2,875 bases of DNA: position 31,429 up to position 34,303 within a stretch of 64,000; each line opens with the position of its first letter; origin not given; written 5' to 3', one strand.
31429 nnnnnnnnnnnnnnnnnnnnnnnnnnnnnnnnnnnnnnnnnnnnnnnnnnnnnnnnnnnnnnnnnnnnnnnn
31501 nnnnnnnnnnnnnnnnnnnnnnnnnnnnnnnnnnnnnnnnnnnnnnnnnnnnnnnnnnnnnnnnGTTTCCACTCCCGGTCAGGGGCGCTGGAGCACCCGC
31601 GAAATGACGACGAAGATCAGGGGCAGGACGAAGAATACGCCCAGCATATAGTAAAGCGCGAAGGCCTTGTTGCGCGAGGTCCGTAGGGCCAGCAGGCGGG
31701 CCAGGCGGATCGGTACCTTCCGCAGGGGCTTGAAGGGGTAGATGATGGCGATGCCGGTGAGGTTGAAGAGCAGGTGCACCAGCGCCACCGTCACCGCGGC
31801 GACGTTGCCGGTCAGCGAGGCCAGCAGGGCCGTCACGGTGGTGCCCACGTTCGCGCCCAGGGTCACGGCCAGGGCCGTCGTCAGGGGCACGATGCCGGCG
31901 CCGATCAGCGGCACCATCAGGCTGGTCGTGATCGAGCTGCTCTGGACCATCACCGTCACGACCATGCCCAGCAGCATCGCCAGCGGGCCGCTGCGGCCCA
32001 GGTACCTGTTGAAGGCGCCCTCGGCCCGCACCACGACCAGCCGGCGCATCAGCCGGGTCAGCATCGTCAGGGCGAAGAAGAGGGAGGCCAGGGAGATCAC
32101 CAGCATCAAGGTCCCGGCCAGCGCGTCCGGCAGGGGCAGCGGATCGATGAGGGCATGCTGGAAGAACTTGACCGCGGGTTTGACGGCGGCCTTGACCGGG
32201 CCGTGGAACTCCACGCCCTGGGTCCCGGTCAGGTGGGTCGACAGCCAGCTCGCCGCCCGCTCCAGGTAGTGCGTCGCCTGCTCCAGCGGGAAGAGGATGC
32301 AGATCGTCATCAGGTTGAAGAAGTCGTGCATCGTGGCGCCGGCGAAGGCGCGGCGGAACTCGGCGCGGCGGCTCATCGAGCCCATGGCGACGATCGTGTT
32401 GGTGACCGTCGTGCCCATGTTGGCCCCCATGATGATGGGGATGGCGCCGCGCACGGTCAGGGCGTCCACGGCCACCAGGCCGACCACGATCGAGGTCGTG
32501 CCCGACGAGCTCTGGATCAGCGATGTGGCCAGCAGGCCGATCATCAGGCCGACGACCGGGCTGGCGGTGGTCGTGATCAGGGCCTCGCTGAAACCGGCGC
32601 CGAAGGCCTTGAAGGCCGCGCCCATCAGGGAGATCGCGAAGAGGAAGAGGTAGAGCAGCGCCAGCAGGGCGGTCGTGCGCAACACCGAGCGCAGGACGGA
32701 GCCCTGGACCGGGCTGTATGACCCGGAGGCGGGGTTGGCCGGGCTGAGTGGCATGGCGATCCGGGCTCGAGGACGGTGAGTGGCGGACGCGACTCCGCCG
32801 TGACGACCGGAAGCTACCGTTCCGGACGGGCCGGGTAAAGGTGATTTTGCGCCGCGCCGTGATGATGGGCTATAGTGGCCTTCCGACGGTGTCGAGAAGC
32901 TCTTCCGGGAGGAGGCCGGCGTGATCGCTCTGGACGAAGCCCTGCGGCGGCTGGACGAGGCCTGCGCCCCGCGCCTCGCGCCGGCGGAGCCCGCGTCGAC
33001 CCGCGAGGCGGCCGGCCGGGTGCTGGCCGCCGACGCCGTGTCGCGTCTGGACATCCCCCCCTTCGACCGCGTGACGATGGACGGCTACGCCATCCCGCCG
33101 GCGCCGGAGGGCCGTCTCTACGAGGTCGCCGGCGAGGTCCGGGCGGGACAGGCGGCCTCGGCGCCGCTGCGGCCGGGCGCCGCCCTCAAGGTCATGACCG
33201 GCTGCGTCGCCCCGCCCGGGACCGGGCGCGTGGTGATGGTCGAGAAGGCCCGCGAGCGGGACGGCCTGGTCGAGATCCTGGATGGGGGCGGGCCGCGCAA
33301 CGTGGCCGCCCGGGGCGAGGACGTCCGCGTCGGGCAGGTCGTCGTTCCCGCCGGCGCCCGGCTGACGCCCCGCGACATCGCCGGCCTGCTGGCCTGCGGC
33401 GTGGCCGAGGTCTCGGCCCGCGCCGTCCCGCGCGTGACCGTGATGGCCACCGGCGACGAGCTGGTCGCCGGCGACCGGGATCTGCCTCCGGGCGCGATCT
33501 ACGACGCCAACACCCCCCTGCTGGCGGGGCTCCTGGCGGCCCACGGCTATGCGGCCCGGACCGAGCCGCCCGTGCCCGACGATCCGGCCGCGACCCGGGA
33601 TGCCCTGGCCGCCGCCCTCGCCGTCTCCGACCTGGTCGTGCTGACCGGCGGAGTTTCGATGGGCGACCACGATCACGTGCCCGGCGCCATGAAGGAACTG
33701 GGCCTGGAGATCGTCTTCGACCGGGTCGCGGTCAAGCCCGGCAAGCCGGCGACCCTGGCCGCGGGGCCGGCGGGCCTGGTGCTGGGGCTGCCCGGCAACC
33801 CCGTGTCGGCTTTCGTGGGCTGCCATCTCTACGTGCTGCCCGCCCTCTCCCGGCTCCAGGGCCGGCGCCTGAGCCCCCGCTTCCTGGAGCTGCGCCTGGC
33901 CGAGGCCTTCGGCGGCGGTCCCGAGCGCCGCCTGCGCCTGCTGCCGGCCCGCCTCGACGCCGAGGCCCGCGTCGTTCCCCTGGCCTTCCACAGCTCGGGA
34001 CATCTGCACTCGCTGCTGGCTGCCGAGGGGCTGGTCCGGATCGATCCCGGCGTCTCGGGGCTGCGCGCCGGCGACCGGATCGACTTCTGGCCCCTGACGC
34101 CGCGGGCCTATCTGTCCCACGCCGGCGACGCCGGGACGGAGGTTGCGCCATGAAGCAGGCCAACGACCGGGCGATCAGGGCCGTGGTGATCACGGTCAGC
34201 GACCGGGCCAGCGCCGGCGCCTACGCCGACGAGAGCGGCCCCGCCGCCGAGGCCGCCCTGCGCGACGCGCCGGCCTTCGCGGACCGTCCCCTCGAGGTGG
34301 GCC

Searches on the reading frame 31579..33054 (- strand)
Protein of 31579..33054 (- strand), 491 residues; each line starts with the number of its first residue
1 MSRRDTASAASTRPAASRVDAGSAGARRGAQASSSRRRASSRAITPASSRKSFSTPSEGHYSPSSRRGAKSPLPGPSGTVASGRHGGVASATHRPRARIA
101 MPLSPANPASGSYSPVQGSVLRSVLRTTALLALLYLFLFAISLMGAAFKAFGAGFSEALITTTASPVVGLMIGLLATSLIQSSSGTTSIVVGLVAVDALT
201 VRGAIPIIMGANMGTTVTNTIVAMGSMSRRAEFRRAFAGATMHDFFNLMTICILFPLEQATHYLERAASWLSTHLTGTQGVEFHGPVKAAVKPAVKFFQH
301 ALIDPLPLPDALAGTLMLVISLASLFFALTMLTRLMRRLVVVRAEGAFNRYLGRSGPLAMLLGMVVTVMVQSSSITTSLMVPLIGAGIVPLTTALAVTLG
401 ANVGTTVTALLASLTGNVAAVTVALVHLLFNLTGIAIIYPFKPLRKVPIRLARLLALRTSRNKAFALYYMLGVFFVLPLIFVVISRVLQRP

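Call 80: search_protein_families(library=pfam, proteins=[window:31579-33054:-], max_evalue=0.00001)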
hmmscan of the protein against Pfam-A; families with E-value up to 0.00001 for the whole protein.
window:31579-33054:- (491 aa): 1 family
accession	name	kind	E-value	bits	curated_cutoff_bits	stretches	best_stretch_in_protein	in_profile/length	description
PF02690.20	Na_Pi_cotrans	-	8.6e-39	133.1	29.1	2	136-227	1-89/137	Na+/Pi-cotransporter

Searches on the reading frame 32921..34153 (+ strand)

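Call 80: search_protein_families(library=pfam, proteins=[window:32921-34153:+], max_evalue=0.00001)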
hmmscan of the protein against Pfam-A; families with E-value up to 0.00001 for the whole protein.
window:32921-34153:+ (410 aa): 3 families
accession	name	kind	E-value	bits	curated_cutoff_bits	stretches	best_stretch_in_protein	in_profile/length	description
PF03453.22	MoeA_N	-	3.8e-33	114.8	30.8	1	3-160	2-160/160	MoeA N-terminal region (domain I and II)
PF00994.29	MoCF_biosynth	-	3.5e-31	108.3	26.6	1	174-310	2-143/144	Probable molybdopterin binding domain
PF03454.20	MoeA_C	-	5.3e-10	39.8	22.1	1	335-392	12-72/72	MoeA C-terminal region (domain IV)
